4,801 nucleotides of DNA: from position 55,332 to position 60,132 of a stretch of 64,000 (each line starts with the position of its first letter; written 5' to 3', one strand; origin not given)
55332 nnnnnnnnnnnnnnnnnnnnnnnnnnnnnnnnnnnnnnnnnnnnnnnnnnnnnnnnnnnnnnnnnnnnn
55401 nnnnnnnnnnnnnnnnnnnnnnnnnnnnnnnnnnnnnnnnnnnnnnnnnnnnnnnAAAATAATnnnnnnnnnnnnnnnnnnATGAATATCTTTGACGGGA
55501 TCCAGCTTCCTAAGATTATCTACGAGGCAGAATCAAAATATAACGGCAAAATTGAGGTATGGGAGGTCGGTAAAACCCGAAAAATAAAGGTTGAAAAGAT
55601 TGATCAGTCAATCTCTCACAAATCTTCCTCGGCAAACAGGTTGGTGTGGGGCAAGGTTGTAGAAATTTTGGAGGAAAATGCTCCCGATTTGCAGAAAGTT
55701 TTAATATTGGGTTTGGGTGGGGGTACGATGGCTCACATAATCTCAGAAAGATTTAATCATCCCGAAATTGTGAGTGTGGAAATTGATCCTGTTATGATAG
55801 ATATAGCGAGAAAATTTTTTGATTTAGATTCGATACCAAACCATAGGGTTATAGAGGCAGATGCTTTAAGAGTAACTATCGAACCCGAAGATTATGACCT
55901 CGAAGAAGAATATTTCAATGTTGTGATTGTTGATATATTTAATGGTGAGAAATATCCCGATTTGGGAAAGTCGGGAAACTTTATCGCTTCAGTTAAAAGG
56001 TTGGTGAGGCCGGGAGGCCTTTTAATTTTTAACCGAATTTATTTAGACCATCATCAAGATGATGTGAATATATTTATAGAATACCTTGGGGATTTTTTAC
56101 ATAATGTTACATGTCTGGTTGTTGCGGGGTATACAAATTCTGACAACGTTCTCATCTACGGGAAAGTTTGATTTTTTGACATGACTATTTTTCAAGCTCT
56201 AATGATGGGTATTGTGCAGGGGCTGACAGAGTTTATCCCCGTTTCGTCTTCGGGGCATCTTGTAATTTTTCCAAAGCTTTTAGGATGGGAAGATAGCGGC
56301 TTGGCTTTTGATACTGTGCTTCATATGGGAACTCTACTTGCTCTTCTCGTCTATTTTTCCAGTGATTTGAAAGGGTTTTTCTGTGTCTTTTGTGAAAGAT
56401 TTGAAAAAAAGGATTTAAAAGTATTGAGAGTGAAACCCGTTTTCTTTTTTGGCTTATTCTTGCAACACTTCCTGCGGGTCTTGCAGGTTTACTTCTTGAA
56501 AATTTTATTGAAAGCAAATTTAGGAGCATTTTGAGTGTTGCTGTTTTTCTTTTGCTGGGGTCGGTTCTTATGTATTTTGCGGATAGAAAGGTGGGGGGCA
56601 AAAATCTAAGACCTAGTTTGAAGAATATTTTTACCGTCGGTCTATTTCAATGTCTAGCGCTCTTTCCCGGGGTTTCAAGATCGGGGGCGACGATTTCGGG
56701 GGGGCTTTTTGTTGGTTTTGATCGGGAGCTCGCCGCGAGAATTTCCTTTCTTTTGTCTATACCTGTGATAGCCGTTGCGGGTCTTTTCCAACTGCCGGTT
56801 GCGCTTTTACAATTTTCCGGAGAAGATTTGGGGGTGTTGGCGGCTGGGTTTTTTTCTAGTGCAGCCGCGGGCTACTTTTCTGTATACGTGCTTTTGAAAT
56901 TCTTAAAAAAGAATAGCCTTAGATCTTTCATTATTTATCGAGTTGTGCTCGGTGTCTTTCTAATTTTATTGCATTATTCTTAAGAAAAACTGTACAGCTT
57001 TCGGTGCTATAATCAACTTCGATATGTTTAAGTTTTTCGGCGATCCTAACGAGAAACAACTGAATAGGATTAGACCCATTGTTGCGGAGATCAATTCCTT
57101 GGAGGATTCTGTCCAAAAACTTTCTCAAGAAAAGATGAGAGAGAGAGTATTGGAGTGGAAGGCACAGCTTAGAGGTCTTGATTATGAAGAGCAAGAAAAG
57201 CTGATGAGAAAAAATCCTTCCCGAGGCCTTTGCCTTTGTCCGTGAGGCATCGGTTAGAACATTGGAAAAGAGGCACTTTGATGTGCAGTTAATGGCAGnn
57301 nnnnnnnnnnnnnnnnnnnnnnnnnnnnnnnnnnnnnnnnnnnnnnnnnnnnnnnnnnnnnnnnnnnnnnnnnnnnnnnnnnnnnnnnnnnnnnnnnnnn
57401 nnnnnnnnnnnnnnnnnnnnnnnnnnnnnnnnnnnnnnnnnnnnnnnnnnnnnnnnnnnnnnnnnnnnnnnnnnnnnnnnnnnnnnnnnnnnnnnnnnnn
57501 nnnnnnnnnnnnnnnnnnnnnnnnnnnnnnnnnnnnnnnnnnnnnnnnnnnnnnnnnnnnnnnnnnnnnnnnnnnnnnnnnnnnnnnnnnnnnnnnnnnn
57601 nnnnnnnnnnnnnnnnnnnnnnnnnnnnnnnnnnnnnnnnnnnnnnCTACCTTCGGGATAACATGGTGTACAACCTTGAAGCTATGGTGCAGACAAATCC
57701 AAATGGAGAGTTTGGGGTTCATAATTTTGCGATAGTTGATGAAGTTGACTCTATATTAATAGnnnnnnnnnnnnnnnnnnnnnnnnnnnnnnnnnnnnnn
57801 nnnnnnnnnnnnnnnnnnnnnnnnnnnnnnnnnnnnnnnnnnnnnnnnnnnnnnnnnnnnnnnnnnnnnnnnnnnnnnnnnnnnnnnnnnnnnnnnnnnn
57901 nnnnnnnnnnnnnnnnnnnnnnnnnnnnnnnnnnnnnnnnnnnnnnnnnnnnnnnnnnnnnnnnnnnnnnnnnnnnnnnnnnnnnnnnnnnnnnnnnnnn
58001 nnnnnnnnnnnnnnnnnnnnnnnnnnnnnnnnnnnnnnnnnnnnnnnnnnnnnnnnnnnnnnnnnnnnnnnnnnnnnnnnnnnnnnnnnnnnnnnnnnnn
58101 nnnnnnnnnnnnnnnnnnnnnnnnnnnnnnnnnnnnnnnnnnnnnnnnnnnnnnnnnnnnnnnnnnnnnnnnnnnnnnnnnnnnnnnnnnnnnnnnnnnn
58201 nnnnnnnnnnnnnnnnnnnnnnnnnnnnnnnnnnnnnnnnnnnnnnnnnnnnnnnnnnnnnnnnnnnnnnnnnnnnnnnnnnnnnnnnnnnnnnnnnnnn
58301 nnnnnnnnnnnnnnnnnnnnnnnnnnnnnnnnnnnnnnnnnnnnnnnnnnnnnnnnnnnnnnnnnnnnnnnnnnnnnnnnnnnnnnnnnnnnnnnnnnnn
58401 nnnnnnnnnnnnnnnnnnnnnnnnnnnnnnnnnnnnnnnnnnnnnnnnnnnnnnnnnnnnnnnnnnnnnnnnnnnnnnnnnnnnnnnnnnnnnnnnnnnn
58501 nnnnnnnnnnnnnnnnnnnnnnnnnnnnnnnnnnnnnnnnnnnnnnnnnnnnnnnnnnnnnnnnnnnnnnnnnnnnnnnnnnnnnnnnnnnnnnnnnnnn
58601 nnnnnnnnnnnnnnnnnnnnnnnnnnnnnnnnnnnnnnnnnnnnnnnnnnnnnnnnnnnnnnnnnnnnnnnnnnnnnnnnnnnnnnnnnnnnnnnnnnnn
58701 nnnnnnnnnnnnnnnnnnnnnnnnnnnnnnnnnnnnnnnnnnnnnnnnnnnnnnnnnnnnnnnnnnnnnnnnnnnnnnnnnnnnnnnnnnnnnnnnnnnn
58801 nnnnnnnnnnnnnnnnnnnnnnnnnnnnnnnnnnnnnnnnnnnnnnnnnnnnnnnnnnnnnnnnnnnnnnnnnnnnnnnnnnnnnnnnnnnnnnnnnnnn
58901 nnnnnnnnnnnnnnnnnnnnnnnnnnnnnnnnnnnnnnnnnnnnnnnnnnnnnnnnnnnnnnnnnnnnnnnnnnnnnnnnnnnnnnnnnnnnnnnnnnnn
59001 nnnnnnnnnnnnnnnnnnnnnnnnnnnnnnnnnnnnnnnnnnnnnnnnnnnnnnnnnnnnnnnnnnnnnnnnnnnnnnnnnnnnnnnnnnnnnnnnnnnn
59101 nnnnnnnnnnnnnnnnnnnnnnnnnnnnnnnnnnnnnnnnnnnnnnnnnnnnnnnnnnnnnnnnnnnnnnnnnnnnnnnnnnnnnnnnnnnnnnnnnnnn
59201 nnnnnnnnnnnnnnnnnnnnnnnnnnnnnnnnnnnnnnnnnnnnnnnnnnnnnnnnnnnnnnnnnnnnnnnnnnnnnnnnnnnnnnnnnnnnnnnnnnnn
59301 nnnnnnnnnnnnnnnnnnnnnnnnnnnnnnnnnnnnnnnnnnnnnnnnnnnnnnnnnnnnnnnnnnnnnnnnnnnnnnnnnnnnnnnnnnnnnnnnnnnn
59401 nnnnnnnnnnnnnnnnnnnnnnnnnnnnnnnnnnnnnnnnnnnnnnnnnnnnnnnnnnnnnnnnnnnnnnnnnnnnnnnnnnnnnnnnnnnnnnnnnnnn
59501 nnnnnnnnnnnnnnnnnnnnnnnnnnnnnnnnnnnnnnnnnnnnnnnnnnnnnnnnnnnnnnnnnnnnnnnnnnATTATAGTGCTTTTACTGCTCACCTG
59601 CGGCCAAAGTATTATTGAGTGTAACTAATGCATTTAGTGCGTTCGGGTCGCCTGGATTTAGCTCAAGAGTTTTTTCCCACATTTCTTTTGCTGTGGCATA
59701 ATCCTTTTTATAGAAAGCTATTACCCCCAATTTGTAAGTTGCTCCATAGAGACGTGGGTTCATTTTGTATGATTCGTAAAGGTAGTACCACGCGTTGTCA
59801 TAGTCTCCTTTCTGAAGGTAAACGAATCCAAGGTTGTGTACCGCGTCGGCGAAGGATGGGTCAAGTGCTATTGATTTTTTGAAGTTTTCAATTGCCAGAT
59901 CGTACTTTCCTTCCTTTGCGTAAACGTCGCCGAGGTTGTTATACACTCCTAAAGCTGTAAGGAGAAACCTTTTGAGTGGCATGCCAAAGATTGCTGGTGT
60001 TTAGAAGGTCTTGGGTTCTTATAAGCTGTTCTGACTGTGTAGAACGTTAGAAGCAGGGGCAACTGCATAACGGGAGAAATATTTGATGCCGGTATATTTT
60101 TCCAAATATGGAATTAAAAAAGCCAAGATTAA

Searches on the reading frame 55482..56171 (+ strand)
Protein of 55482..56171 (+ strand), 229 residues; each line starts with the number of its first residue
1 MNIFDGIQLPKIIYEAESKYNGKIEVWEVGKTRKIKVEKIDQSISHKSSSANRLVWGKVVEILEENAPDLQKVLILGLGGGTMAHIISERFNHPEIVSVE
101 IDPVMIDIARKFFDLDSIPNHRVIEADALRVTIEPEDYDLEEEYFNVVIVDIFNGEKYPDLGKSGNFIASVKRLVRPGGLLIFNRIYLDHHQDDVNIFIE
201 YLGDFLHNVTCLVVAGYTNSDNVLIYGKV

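Call 11: search_protein_families(library=pfam, proteins=[window:55482-56171:+])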
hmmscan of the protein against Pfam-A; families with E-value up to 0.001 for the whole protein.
window:55482-56171:+ (229 aa): 4 families
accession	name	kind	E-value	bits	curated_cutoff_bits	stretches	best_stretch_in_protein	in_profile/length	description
PF13649.12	Methyltransf_25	-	1.4e-07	32.5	27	1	73-179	1-97/97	Methyltransferase domain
PF01564.23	Spermine_synth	-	5.3e-07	29.8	22.9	1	67-204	16-151/186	Spermine/spermidine synthase domain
PF08241.18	Methyltransf_11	-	1.8e-05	25.7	21.2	1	76-183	3-95/95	Methyltransferase domain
PF13847.12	Methyltransf_31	-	0.00012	22.2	27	1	72-187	6-113/145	Methyltransferase domain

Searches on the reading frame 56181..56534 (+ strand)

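Call 46: search_protein_families(library=pfam, proteins=[window:56181-56534:+], max_evalue=0.01)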
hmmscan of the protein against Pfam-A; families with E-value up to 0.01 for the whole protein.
window:56181-56534:+ (117 aa): 1 family
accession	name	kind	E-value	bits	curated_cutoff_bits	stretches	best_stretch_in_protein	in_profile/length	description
PF02673.24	BacA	-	5.8e-24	85.6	33.4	1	6-98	1-106/257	Bacitracin resistance protein BacA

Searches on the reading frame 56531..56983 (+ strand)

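Call 46: search_protein_families(library=pfam, proteins=[window:56531-56983:+], max_evalue=0.01)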
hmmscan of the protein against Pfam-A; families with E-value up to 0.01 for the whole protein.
window:56531-56983:+ (150 aa): 1 family
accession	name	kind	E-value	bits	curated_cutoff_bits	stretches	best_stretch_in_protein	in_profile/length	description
PF02673.24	BacA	-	3.8e-40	138.6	33.4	1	2-142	115-256/257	Bacitracin resistance protein BacA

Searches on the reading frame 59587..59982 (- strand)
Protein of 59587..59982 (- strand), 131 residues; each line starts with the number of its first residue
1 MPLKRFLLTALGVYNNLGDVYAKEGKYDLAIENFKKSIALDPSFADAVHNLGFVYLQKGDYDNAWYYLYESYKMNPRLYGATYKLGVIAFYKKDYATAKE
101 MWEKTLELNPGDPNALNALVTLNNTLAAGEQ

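Call 46: search_protein_families(library=pfam, proteins=[window:59587-59982:-], max_evalue=0.01)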
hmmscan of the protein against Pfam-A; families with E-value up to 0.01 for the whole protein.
window:59587-59982:- (131 aa): 18 families
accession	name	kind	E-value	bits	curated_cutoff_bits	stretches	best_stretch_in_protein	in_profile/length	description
PF00515.34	TPR_1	-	3.4e-21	74.5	27.8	2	13-44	3-34/34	Tetratricopeptide repeat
PF07719.23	TPR_2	-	1.5e-19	68.8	27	2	13-43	3-33/34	Tetratricopeptide repeat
PF13181.12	TPR_8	-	8.4e-17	60.3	25.7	1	13-43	3-33/34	Tetratricopeptide repeat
PF13431.12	TPR_17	-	5.1e-16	58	24.4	1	34-64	2-32/34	Tetratricopeptide repeat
PF13414.12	TPR_11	-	5.2e-15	55.3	26.8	1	18-59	1-42/42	TPR repeat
PF13424.12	TPR_12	-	1.1e-14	54.8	30.1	0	81-122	4-51/77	Tetratricopeptide repeat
PF13432.12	TPR_16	-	4.2e-11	43.5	32.7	1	16-73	2-59/65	Tetratricopeptide repeat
PF14559.12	TPR_19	-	4.9e-11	43.2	25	1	22-64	2-44/68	Tetratricopeptide repeat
PF13428.12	TPR_14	-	3.7e-10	39.9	23.5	0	15-52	5-42/44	Tetratricopeptide repeat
PF13374.12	TPR_10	-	8.3e-09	35.6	27.5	0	13-39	4-30/42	Tetratricopeptide repeat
PF13174.12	TPR_6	-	8.7e-08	32.8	26.3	0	83-111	4-32/33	Tetratricopeptide repeat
PF23914.1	TPR_CcmH_CycH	-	1.8e-07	31.6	42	1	17-112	56-154/158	Cytochrome c-type biogenesis protein H TPR domain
PF13176.12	TPR_7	-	5.9e-07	29.5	27.9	1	15-43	3-33/36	Tetratricopeptide repeat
PF25063.1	ARM_TT21_C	-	1e-06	29.2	35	1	17-111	101-196/209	Tetratricopeptide repeat protein 21 C-terminal ARM domain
PF12895.13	ANAPC3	-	0.00049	20.8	27.2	1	25-98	3-75/82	Anaphase-promoting complex, cyclosome, subunit 3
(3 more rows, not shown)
